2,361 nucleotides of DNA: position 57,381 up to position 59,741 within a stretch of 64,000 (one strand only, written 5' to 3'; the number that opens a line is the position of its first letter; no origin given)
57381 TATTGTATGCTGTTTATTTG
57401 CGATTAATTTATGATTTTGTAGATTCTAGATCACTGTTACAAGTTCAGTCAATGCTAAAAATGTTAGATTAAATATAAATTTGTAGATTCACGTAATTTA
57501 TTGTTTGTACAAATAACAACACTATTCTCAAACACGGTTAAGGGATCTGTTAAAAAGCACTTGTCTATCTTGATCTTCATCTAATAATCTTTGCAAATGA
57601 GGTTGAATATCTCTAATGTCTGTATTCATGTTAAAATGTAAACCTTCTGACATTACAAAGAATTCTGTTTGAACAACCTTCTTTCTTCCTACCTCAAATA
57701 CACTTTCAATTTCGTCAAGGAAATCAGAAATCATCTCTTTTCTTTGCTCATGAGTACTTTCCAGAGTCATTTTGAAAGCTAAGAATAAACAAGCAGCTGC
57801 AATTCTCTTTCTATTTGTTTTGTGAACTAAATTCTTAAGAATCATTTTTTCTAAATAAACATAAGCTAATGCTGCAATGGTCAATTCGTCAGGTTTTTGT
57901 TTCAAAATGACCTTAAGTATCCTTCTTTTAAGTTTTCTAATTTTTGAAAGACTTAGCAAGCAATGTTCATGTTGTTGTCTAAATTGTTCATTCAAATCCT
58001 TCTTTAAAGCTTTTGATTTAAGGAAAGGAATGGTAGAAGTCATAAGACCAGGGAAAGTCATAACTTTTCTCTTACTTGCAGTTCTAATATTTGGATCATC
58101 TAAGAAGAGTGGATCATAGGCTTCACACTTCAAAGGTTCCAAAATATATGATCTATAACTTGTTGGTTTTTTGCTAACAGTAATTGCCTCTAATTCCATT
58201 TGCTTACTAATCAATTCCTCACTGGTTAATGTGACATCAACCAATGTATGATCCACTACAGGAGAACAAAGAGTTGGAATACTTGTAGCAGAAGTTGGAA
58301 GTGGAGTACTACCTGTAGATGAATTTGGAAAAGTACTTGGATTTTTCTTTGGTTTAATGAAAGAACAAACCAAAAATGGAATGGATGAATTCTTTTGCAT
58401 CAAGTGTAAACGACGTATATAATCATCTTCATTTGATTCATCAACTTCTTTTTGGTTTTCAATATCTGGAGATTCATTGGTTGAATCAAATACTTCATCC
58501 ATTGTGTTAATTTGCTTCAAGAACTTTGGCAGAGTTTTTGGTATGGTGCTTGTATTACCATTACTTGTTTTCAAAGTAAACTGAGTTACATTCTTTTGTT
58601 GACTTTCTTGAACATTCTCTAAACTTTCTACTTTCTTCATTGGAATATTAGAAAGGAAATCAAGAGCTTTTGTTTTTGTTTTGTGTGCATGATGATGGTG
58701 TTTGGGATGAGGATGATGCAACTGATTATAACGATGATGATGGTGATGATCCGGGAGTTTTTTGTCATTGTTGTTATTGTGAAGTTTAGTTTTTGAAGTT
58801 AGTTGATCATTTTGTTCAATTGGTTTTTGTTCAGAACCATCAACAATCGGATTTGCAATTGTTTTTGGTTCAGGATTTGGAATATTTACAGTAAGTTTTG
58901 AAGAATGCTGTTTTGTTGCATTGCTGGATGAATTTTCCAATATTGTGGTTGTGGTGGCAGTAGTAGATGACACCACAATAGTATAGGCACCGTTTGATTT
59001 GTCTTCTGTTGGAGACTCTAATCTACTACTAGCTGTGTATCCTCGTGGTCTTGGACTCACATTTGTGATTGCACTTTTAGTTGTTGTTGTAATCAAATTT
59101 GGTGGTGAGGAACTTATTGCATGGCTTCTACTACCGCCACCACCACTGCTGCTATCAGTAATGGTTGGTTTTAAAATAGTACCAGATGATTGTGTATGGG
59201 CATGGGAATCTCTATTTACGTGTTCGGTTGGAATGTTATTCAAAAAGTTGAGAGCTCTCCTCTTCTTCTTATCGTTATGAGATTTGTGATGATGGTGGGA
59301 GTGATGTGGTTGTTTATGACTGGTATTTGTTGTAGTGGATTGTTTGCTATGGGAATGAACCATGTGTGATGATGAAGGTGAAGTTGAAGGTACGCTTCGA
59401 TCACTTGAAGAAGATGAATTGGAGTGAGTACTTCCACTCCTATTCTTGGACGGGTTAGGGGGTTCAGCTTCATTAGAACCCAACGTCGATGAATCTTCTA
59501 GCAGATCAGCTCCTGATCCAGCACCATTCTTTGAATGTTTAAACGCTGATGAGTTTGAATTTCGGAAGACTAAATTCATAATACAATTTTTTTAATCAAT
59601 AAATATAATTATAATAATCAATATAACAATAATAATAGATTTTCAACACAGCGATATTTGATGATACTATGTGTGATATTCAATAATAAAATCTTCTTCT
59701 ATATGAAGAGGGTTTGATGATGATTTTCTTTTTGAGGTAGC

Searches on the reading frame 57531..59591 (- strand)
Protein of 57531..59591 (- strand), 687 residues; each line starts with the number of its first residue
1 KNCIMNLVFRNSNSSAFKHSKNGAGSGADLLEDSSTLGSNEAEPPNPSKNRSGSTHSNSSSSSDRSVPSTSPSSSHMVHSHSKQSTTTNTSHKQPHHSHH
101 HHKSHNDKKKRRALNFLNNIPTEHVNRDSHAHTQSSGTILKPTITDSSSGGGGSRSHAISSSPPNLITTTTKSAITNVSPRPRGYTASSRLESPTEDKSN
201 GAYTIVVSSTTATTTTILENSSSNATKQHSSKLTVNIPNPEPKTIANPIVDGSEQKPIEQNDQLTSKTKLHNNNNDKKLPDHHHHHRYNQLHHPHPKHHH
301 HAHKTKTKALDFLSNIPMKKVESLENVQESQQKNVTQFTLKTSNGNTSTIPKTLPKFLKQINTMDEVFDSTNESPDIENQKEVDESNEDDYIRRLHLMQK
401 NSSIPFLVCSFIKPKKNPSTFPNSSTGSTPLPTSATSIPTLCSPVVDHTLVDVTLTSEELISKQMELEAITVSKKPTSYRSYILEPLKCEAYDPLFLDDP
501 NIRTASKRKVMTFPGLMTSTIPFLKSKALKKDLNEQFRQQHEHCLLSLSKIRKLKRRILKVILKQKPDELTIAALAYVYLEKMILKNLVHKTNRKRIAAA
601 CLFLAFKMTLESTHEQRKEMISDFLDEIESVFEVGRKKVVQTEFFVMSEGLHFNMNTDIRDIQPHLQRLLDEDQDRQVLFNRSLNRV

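Call 49: search_protein_families(library=pfam, proteins=[window:57531-59591:-], max_evalue=0.0001)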
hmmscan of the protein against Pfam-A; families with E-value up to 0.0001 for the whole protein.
window:57531-59591:- (687 aa): 1 family
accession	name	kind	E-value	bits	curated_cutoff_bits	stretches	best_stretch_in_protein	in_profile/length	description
PF00134.28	Cyclin_N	-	1.1e-05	25.5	23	1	555-656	35-127/127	Cyclin, N-terminal domain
